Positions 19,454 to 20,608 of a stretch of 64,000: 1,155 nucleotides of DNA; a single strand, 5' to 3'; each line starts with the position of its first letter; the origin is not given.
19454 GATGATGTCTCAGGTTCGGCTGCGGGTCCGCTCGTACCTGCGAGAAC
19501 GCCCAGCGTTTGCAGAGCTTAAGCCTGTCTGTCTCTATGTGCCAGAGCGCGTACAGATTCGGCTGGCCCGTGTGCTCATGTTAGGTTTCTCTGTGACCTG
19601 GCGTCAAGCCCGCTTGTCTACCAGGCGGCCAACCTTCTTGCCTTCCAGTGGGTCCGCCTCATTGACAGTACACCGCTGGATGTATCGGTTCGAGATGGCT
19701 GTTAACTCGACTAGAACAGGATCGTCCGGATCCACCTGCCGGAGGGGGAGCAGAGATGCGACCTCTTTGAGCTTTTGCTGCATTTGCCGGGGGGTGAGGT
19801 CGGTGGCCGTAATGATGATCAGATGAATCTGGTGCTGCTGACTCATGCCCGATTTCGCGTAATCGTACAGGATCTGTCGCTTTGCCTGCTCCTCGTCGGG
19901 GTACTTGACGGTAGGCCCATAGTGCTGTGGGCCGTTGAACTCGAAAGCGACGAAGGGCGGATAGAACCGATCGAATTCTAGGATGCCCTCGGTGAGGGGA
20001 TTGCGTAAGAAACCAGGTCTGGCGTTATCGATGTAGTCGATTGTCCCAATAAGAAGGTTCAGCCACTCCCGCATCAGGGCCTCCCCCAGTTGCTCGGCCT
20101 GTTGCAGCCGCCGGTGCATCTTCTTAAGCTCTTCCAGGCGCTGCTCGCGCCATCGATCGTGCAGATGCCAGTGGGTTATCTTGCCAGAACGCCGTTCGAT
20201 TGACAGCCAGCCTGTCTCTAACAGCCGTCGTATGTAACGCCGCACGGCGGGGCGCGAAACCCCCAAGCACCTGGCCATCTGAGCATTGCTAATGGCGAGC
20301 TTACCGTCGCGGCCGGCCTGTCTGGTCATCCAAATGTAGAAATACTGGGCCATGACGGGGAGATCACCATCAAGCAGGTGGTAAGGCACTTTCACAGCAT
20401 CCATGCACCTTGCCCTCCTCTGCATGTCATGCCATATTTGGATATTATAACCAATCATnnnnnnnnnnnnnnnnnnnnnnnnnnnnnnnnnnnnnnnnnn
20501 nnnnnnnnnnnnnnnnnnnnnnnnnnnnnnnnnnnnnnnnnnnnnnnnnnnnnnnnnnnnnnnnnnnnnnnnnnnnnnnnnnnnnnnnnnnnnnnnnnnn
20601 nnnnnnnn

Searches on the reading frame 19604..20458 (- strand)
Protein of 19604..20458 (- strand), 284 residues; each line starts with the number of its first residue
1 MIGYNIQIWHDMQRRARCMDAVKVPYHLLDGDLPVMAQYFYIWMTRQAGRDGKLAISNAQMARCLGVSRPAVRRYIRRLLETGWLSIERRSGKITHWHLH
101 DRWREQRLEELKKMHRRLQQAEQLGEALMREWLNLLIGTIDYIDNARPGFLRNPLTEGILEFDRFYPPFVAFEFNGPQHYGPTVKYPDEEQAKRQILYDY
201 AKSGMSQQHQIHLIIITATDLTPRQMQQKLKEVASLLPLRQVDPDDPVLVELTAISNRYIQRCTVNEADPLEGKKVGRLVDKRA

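Call 10: search_protein_families(library=pfam, proteins=[window:19604-20458:-], max_evalue=0.01)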
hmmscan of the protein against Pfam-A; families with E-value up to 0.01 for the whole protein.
window:19604-20458:- (284 aa): 12 families
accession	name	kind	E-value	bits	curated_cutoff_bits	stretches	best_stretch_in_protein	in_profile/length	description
PF13545.12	HTH_Crp_2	-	1.1e-05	25.8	27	1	41-95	8-60/70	Crp-like helix-turn-helix domain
PF13412.12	HTH_24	-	3.6e-05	23.7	21.9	1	56-85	18-47/48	Winged helix-turn-helix DNA-binding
PF13551.12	HTH_29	-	0.00016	22.2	28.1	1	57-92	14-51/64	Winged helix-turn helix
PF08279.18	HTH_11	-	0.00026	21.2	25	1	56-92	16-51/55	HTH domain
PF09339.16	HTH_IclR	-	0.00028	21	22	1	56-85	19-48/52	IclR helix-turn-helix domain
PF12802.13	MarR_2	-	0.00048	20.7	27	1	56-89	21-54/61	MarR family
PF13384.12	HTH_23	-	0.00065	19.9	24.6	0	57-83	19-45/50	Homeodomain-like domain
PF13730.12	HTH_36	-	0.0011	19.1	25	1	33-85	3-55/55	Helix-turn-helix domain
PF00392.27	GntR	-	0.0038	17.3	27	1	60-92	29-61/64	Bacterial regulatory proteins, gntR family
PF13404.12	HTH_AsnC-type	-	0.0059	16.8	27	0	56-79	18-41/42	AsnC-type helix-turn-helix domain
PF01047.28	MarR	-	0.0062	16.8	24.6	0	55-86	17-48/59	MarR family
PF12728.13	HTH_17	-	0.0094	16.6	27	0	57-78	3-24/51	Helix-turn-helix domain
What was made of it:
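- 19604..20404 (-): Gene for a 266-aa protein with an N-terminal winged helix and a C-terminal PD-(D/E)xK (DUF559 / homing-endonuclease-like) nuclease fold. It is the proposed binder of the sites. The start is taken at the ATG at 20404, which is preceded by a GGAGG. Pfam gives only HTH matches at residues 33-95 (call 10).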

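Call 22: find_homologous_proteins(query=window:19607-20404:-)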
Query seq(266 aa) (266 aa): 92 proteins with E <= 0.001 among 1456 candidates.
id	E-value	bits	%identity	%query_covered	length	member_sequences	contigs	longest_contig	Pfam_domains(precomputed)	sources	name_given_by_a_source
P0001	1.5e-58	216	46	91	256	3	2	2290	-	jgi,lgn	-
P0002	7.7e-58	214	46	92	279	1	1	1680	-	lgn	-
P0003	2.0e-57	213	44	94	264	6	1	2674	PF00392.28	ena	-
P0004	3.8e-55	205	43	90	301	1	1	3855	-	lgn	-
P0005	1.5e-53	200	42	89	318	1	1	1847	-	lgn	-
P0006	1.0e-52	197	42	95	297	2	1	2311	PF13730.13,PF00392.28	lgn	-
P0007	1.2e-51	194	43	90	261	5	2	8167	-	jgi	-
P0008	1.3e-51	194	44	91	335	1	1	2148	PF13730.13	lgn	-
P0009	1.9e-50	190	41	91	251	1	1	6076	-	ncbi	-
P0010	2.8e-50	189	43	90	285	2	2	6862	-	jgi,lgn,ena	-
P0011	5.1e-50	188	39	92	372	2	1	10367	PF13730.13,PF13551.13,PF13518.13,PF12802.14,PF13545.13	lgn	-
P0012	1.4e-46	177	40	90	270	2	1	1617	-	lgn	-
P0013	1.6e-46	177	40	92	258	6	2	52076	-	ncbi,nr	ncbi:MAG: ArsR family transcriptional regulator [Bacillota bacterium]|nr:ArsR family transcriptional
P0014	1.8e-45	173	42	90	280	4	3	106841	-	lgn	-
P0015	2.1e-45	173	40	98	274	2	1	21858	-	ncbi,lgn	ncbi:MAG: hypothetical protein AB1503_09325 [Bacillota bacterium]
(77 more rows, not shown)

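Call 23: find_encoding_contigs(protein=P0014, flank=10000, max_places=3)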
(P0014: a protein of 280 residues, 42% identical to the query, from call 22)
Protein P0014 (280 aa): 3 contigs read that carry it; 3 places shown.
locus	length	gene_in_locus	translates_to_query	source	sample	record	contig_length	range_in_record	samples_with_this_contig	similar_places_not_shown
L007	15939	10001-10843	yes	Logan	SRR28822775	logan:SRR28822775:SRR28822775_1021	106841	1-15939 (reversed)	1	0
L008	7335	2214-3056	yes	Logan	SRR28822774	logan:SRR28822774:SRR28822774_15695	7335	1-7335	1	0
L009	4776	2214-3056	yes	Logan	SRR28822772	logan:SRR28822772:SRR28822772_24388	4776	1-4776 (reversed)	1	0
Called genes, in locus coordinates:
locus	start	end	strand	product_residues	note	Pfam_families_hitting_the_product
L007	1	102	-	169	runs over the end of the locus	PF01584:CheW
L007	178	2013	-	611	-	PF00370:FGGY_N, PF02782:FGGY_C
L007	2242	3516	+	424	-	PF00764:Arginosuc_synth, PF20979:Arginosuc_syn_C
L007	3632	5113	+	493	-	PF00206:Lyase_1, PF14698:ASL_C2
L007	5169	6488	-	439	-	PF01547:SBP_bac_1, PF13416:SBP_bac_8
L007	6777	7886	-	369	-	PF00392:GntR, PF13545:HTH_Crp_2 (weak), PF00532:Peripla_BP_1, PF13407:Peripla_BP_4, PF13377:Peripla_BP_3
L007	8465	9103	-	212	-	PF06439:3keto-disac_hyd, PF19763:DUF6250 (weak)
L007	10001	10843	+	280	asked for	-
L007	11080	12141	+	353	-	PF03773:ArsP_1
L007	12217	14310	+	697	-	PF04015:DUF362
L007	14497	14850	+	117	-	PF03091:CutA1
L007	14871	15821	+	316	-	PF03446:NAD_binding_2, PF03807:F420_oxidored (faint), PF14833:NAD_binding_11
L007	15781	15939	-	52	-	?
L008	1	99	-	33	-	?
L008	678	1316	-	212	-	PF06439:3keto-disac_hyd, PF19763:DUF6250 (weak)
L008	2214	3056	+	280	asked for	-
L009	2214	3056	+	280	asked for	-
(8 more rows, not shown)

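Call 24: find_encoding_contigs(protein=P0007, flank=10000, max_places=3)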
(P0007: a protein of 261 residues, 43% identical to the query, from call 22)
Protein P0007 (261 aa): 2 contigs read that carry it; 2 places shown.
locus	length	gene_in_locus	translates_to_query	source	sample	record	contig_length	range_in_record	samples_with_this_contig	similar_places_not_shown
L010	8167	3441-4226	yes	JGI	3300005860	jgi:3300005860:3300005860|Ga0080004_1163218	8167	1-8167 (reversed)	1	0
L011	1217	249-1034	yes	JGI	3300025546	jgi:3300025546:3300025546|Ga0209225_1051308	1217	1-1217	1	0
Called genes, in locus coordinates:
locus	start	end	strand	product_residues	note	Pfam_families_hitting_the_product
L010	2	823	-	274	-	?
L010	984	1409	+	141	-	PF00392:GntR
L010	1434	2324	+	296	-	PF00005:ABC_tran, PF13304:AAA_21, PF13732:DrrA1-3_C (weak)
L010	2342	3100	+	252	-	PF12679:ABC2_membrane_2, PF12730:ABC2_membrane_4, PF10920:DUF2705 (weak)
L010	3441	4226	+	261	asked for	-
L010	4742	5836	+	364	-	PF02317:Octopine_DH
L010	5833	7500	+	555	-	PF02310:B12-binding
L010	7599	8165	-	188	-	?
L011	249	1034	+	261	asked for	-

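Call 40: search_protein_families(library=ncbifam, proteins=[window:19604-20404:-], max_evalue=1)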
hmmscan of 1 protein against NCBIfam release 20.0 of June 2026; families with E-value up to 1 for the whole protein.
window:19604-20404:- (266 aa): 15 families
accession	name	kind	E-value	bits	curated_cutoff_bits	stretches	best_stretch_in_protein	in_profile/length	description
NF007741.0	PRK10421.1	equivalog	0.00011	21.7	311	1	39-94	33-88/262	transcriptional regulator LldR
NF008273.0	PRK11050.1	equivalog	0.0027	17.4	153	1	41-70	58-87/156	manganese-binding transcriptional regulator MntR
NF033546.1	transpos_IS21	equivalog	0.0066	16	160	1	38-103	9-82/294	IS21 family transposase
NF033545.0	transpos_IS630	equivalog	0.0077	15.7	100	1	39-112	14-90/299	IS630 family transposase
NF041395.1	TranRegLrpA1_Halo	equivalog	0.0083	16.1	250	1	39-65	21-47/142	HTH-type transcriptional regulator LrpA1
NF038251.1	AdcR_fam_Zn_TF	equivalog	0.036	14.3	175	1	38-91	50-105/143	zinc-dependent MarR family transcriptional regulator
TIGR02018.2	his_ut_repres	equivalog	0.038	13.3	220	1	37-74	23-60/226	histidine utilization transcriptional repressor HutC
TIGR00122.1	birA_repr_reg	equivalog_domain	0.041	13.8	70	1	39-65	15-41/69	biotin operon repressor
NF052290.2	MocR_like_YczR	exception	0.058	12.1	487.4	1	42-92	48-98/458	MocR-like transcription factor YczR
NF033577.2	transpos_IS481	equivalog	0.065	12.7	224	1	39-102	15-78/284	IS481 family transposase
TIGR01884.1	cas_HTH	subfamily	0.074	12.4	60.2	1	41-78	160-197/202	CRISPR-associated CARF protein Csa3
TIGR02431.1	pcaR_pcaU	subfamily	0.087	12.1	284.75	1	39-77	26-64/248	beta-ketoadipate pathway transcriptional regulators, PcaR/PcaU/PobR family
TIGR02812.1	fadR_gamma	equivalog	0.11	12.2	249.2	1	39-78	32-69/235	fatty acid metabolism transcriptional regulator FadR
TIGR02325.1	C_P_lyase_phnF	equivalog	0.11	12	156.8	1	40-75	35-70/238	phosphonate metabolism transcriptional regulator PhnF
NF003444.0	PRK04984.1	equivalog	0.12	11.9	189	1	40-78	34-70/239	fatty acid metabolism transcriptional regulator FadR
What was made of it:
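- No known transposase family matches the neighbouring protein above noise (calls 10, 40).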

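Call 41: search_protein_families(library=phrogs, proteins=[window:19604-20404:-], max_evalue=1)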
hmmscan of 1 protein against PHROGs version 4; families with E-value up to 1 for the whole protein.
window:19604-20404:- (266 aa): 38 families (the best 25 are shown)
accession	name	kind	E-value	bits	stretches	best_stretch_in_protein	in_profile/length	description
phrog_270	-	DNA, RNA and nucleotide metabolism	1.9e-08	35.1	1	12-83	42-117/383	replication initiation protein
phrog_9084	-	DNA, RNA and nucleotide metabolism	1.6e-07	32.5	1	87-217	40-169/187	homing endonuclease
phrog_27771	-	unknown function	9.1e-06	25.6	1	134-201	459-526/549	-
phrog_559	-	DNA, RNA and nucleotide metabolism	1.3e-05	25.2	1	71-214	272-410/607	HNH endonuclease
phrog_428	-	DNA, RNA and nucleotide metabolism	8.5e-05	22.9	1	22-92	112-186/455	replication initiation protein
phrog_678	-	DNA, RNA and nucleotide metabolism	0.0001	23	1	33-87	81-141/346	replication initiation O-like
phrog_391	-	DNA, RNA and nucleotide metabolism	0.00011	23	1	29-74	29-74/298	replication initiation O-like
phrog_186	-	DNA, RNA and nucleotide metabolism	0.00027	21.7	1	18-91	39-119/308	DnaD-like helicase loader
phrog_345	-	DNA, RNA and nucleotide metabolism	0.0013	19.5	1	21-85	51-115/297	replication initiation O-like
phrog_7061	-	DNA, RNA and nucleotide metabolism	0.0018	19.8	1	37-61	44-68/70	HTH DNA binding protein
phrog_12720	-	DNA, RNA and nucleotide metabolism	0.0025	18.8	1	30-66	42-78/117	DNA binding protein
phrog_57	-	head and packaging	0.003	18.4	1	37-99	12-72/199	terminase small subunit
phrog_8102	-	DNA, RNA and nucleotide metabolism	0.011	15.9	1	26-78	48-99/337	replication initiation protein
phrog_3865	-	unknown function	0.014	16.7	0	35-64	22-51/74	-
phrog_15053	-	unknown function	0.021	15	1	20-70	49-100/343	-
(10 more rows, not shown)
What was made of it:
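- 19604..20404 (-): PHROGs gives replication-initiator wHTH (E 1.9e-8, residues 12-83) and homing endonuclease (E 1.6e-7, residues 87-217) (call 41).
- On Iteron replication origin: The wHTH resembles phage initiators (call 41) and the sites are iteron-like.
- Closest known: Iteron origins and centromere-like arrays bound by winged-helix proteins. Same: The N-terminal domain resembles phage replication-initiator wHTH (call 41).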

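Call 42: search_protein_families(library=padloc, proteins=[window:19604-20404:-], max_evalue=1)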
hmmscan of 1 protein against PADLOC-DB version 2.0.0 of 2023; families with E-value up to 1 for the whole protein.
window:19604-20404:- (266 aa): 4 families
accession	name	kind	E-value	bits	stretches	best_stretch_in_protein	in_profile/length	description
PDLC03963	SoFic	-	0.0092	13.4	1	38-71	308-340/361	-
PDLC01720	Csa3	-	0.014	13.9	1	42-102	47-94/118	Csa3_1_CAS-I-II-III-IV-V-VI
PDLC01438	Csa3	-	0.024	12.7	1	41-106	163-226/305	"CAS-I,CAS-II,CAS-III,CAS-IV,CAS-V,CAS-VI; associated_signaling"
PDLC01268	CasR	-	0.038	12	1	42-74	142-173/179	"CAS-I,CAS-II,CAS-III,CAS-IV,CAS-V,CAS-VI; associated_signaling"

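Call 43: search_solved_structures(query=A2, max_evalue=10, show_alignments=2)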
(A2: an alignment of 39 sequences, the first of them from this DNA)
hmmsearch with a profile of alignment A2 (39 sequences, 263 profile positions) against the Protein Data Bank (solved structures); distinct sequences matched with E-value up to 10: 94 (the best 60 are shown).
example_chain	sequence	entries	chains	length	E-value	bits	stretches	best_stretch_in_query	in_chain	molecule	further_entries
5hli_A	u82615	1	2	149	0.00022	24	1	33-107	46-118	MarR family transcriptional regulator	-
5hlg_A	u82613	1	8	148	0.00022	24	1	33-107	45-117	MarR family transcriptional regulator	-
5hlh_A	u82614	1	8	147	0.00022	24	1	33-107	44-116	MarR family transcriptional regulator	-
4hbl_A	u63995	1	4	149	0.00024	23.9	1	43-107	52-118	Transcriptional regulator, MarR family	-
4ev0_A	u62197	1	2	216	0.0015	21.3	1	13-80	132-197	Transcription regulator, Crp family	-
3zpl_A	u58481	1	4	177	0.0022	20.7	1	20-84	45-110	PUTATIVE MARR-FAMILY TRANSCRIPTIONAL REPRESSOR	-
3tgn_A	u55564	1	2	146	0.0043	19.8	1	45-101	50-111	Adc operon repressor AdcR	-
4p9u_E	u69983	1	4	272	0.0045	19.7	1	47-88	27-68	Fatty acid metabolism regulator protein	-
8y3z_A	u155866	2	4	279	0.0045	19.7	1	47-88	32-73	Fatty acid metabolism regulator protein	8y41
4p96_A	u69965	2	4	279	0.0045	19.7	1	47-88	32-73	Fatty acid metabolism regulator protein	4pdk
3k0l_A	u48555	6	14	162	0.0047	19.6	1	44-129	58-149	Repressor protein | HcaR protein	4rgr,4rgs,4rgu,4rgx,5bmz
5dv5_A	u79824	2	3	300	0.0048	19.6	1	47-88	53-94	GntR family transcriptional regulator | Fatty acid metabolism regulator protein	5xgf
3f6o_A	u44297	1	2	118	0.0061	19.3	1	43-99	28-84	Probable transcriptional regulator, ArsR family protein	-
1hw1_A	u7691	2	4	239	0.0071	19.1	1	47-86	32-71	FATTY ACID METABOLISM REGULATOR PROTEIN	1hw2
1e2x_A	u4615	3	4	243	0.0072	19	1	47-86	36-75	FATTY ACID METABOLISM REGULATOR PROTEIN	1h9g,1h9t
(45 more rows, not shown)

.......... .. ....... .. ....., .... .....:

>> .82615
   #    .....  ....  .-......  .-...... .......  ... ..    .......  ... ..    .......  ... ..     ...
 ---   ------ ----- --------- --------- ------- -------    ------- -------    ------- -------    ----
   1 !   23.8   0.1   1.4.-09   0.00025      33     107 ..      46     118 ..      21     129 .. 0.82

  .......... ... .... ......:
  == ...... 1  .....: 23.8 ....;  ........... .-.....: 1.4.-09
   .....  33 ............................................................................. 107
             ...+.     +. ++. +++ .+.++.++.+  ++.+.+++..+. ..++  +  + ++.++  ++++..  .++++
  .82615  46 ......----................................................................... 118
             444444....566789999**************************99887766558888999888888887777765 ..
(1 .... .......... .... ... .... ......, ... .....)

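Call 44: find_related_loci(query=A2, collection=metagenome_contigs, flank=4000)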
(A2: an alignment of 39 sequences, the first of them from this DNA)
Query A2 (266 aa) in metagenome_contigs; peptide patterns used: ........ (x = any residue, [..] = any of these).
133 stretches matched a pattern; 127 encode a relative of the query (tblastn E <= 1e-3); the best 80 are kept; 80 distinct loci.
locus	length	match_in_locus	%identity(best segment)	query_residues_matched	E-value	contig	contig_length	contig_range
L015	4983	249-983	43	4-250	1e-61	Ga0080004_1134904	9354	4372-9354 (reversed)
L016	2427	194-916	43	4-245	1e-58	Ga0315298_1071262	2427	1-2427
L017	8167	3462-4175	43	3-241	2e-56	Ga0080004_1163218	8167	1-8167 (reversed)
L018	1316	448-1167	41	5-245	3e-58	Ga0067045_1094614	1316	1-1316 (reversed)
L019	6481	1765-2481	44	4-241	7e-54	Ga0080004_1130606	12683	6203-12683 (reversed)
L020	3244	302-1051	42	4-255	3e-54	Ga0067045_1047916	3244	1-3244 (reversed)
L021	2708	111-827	43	3-241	4e-54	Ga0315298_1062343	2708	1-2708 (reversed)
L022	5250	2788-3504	40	6-245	5e-50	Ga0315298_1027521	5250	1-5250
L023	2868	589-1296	41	7-244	7e-50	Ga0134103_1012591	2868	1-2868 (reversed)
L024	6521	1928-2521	43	42-241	1e-45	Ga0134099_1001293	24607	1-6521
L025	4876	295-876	44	33-229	6e-45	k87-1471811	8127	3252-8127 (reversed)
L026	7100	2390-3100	40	4-242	7e-45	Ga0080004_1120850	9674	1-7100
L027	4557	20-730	40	4-242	1e-44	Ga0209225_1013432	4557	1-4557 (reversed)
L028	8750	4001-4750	37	3-252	1e-44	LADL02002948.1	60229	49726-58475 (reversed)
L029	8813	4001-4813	36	4-250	5e-44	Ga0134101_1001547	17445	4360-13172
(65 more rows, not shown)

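Call 57: predict_structure(alignment_id=A2)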
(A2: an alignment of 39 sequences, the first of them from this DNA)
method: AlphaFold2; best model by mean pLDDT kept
length: 266 residues; sequences in the alignment: 39
mean_pLDDT: 91.8   pTM: 0.85
mean pLDDT of the five models: 91.8, 90.6, 90.4, 89.9, 89.8
residues with pLDDT >= 90: 221; 70-90: 27; 50-70: 7; < 50: 11
segments of 3 or more residues with pLDDT < 50: 255-257, 259-266
pLDDT, mean of each block of 10 residues (from residue 1): 84 93 96 95 97 97 96 94 94 98 97 98 98 94 97 94 84 92 96 98 98 97 95 98 85 50 45
secondary structure, 60 per line:
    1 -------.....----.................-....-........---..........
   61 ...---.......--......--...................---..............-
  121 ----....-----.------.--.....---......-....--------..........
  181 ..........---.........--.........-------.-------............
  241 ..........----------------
elements in order: H8-12 H17-33 E35-38 H40-47 H51-63 E67-73 E76-81 H84-102 H106-118 E125-128 E144-148 E152-157 H159-162 H171-190 E194-199 H205-213 H229-250
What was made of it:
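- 19604..20404 (-): The AF2 model has pLDDT 91.8 (call 57).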

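Call 59: fold_search(model_id=the predicted structure, library=pdb)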
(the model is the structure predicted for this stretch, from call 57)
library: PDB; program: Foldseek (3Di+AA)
matches with E <= 10: 1590; with E <= 0.001: 1
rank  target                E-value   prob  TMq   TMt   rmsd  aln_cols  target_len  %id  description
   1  5jls                  9.9e-04  1.00  0.22  0.43  11.3       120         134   16  Crystal Structure of Adhesin competence repressor (AdcR) from Streptococcus pyogenes (C-terminally His tagged) (released 2017-05-03)
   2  6kf4_G                1.9e-03  0.97  0.20  0.30  11.2       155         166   17  Cryo-EM structure of Thermococcus kodakarensis RNA polymerase (released 2020-07-01)
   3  5jlu                  2.0e-03  1.00  0.23  0.42  11.3       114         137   16  Crystal Structure of Adhesin competence repressor (AdcR) from Streptococcus pyogenes (released 2017-05-03)
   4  6uvu_B                3.2e-03  0.98  0.17  0.36  14.1       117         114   22  Crystal structure of the AntR antimony-specific transcriptional repressor (released 2020-11-04)
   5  5trd_A                4.1e-03  1.00  0.26  0.31  10.4       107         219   13  Structure of RbkR (Riboflavin Kinase) from Thermoplasma acidophilum determined in complex with CTP and its cognate DNA (released 2016-11-23)
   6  9e6a_B                4.1e-03  0.90  0.20  0.22  18.1       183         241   13  Pseudomonas putida KT2440 IclR-type transcription factor (PP_2609) (released 2025-11-12)
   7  2g7u_C                4.9e-03  0.60  0.21  0.22  16.9       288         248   11  2.3 A structure of putative catechol degradative operon regulator from Rhodococcus sp. RHA1 (released 2006-04-04)
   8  5yi0_A                5.9e-03  1.00  0.24  0.42   4.8        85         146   18  Structure of Lactococcus lactis ZitR, C30AH42A mutant (released 2017-12-06)
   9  5yhx_A                6.2e-03  1.00  0.22  0.38   4.8        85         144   16  Structure of Lactococcus lactis ZitR, wild type (released 2017-12-06)
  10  5yhy                  6.2e-03  1.00  0.22  0.40  12.8       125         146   14  Structure of Lactococcus lactis ZitR, C30S mutant (released 2017-12-06)
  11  6fi9_A                6.6e-03  1.00  0.23  0.42  11.2       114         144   13  Crystal Structure of a zinc-responsive MarR family member, Lactococcus lactis ZitR (released 2019-02-20)
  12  5bpd_C                6.6e-03  0.60  0.22  0.23  17.8       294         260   11  Structure of TrmBL2, an archaeal chromatin protein, shows a novel mode of DNA binding. (released 2015-09-02)
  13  5k5q_B                7.5e-03  1.00  0.21  0.54   7.4        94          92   19  Structure of AspA-DNA complex: novel centromere bindng protein-centromere complex (released 2016-06-01)
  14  6xjf_B                7.5e-03  1.00  0.22  0.48   7.8       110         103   19  X-ray crystal structure of Pyrococcus furiosus general transcription factor TFE-alpha (SeMet labeled protein) (released 2020-07-08)
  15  5yi1                  7.5e-03  0.99  0.20  0.38  10.5       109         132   15  Structure of Lactococcus lactis ZitR, C30AH42A mutant in apo form (released 2017-12-06)
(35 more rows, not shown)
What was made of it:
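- Closest known: Iteron origins and centromere-like arrays bound by winged-helix proteins. Same: Foldseek lists AspA and a Rep-DUE complex among the wHTH matches (call 59).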

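Call 63: fold_search(model_id=the predicted structure, library=viral)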
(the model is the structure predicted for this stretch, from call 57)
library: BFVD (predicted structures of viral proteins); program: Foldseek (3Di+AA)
matches with E <= 10: 1321; with E <= 0.001: 103
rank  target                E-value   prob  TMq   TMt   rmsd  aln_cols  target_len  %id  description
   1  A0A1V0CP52            7.7e-07  1.00  0.36  0.46  17.9       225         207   15  (no name in the UniProt tables at hand)
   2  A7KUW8                1.0e-06  1.00  0.38  0.57  12.0       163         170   22  (no name in the UniProt tables at hand)
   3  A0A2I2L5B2            2.5e-06  1.00  0.30  0.27  14.4       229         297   14  Endonuclease-like protein [Orpheovirus IHUMI-LCC2]
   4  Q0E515                2.8e-06  1.00  0.39  0.47  10.9       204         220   19  25.6 kDa Uvr/REP helicase [Spodoptera frugiperda ascovirus 1a]
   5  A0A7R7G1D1            3.6e-06  1.00  0.38  0.71   3.0       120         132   25  (no name in the UniProt tables at hand)
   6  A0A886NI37            6.6e-06  1.00  0.33  0.20   8.2       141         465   18  (no name in the UniProt tables at hand)
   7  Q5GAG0                7.8e-06  1.00  0.36  0.36   2.6       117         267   26  Uvr/REP helicase [Grouper iridovirus]
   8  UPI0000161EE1         8.3e-06  1.00  0.35  0.55   9.8       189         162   18  (no name look-up for this kind of identifier)
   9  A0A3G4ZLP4            9.4e-06  1.00  0.38  0.27  20.1       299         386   16  Zinc-ribbon domain-containing protein [Terrestrivirus sp.]
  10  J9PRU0                1.2e-05  1.00  0.37  0.32  13.4       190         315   19  DUF2726 domain-containing protein [Bacillus phage B5S]
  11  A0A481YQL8            1.3e-05  1.00  0.33  0.35  12.2       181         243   18  Uncharacterized protein [Pithovirus LCDPAC02]
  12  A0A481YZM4            1.5e-05  1.00  0.33  0.46  24.4       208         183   14  Restriction endonuclease [Marseillevirus LCMAC202]
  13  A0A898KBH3            1.8e-05  1.00  0.37  0.42  16.6       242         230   15  (no name in the UniProt tables at hand)
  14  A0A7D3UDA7            2.2e-05  1.00  0.38  0.26   2.5       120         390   24  (no name in the UniProt tables at hand)
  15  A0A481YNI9            2.3e-05  1.00  0.34  0.55   3.4       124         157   24  Restriction endonuclease [Pithovirus LCDPAC01]
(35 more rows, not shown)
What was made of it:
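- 19604..20404 (-): BFVD Foldseek matches restriction endonuclease, homing endonuclease, DUF559 and DUF2726 proteins (call 63).
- On MOBC relaxase + oriT: Calls 10, 41, 57, 59, 63.
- On RAYT-REPIN: The protein is wHTH plus PD-(D/E)xK (calls 10, 41, 63).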

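Call 68: search_dna_similar(query=window:19604-20404:-, collection=plasmids, mode=protein, max_evalue=0.001, max_rows=25)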
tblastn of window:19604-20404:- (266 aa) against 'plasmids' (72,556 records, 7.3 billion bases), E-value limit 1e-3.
No match.
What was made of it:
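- On MOBC relaxase + oriT: No tblastn match in 72,556 plasmids (call 68).
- Closest known: MOBC-type relaxase TraX of pAD1 and its oriT2. Different: tblastn finds no match to any of 72,556 plasmids (call 68).
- Tried and rejected: No plasmid hit (call 68).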
